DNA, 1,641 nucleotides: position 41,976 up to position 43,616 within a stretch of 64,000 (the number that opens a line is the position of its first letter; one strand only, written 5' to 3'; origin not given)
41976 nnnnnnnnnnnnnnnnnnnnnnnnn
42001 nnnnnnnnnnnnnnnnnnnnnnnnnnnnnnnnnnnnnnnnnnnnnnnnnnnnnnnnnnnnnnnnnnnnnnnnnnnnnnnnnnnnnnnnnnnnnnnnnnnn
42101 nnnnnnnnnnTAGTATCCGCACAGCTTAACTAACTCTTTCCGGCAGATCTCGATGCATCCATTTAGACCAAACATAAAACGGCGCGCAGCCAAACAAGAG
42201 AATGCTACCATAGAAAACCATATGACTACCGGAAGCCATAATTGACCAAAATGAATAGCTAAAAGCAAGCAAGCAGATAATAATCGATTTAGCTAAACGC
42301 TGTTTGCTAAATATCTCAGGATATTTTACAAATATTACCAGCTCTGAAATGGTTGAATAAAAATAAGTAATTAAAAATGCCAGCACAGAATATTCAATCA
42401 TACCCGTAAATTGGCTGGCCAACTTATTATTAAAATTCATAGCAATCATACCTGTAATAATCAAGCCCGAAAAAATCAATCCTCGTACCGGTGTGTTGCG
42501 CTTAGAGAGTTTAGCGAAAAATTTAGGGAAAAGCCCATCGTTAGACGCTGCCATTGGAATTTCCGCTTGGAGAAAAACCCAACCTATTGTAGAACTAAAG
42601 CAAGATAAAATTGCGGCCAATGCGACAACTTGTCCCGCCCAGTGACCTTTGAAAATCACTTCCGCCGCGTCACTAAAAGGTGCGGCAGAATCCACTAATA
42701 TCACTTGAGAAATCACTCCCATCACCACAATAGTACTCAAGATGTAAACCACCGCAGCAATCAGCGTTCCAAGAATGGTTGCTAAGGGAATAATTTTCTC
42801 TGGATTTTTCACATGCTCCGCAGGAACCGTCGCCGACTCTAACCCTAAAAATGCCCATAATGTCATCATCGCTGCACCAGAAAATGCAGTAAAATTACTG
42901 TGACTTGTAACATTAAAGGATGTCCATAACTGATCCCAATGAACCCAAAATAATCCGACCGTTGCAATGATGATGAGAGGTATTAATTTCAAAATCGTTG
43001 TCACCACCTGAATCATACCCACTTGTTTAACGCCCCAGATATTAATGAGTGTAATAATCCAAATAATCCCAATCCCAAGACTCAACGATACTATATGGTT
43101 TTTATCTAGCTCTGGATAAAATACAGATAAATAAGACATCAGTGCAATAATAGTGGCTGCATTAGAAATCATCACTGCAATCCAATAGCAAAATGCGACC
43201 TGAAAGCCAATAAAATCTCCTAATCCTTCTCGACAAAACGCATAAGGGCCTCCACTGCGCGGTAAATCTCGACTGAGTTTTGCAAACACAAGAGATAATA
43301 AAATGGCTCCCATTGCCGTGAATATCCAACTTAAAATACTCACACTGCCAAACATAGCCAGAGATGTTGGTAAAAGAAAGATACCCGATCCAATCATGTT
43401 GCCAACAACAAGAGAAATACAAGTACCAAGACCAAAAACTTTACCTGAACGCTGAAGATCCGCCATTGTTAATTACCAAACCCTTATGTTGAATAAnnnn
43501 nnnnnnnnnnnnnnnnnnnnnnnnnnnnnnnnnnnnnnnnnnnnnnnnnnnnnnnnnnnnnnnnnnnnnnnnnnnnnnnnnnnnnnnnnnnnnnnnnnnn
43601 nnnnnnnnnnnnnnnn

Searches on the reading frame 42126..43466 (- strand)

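Call 66: search_protein_families(library=pfam, proteins=[window:42126-43466:-], max_evalue=0.00001)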
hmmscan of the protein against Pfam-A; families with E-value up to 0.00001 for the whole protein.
window:42126-43466:- (446 aa): 3 families
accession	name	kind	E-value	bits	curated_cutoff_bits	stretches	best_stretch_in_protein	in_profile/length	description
PF13520.12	AA_permease_2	-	2.4e-55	188.6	27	1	12-409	2-401/427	Amino acid permease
PF00324.27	AA_permease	-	5.7e-33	114.7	24.6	1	20-419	6-419/470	Amino acid permease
PF03222.19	Trp_Tyr_perm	-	5.5e-06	26.2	22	1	17-294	9-290/393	Tryptophan/tyrosine permease family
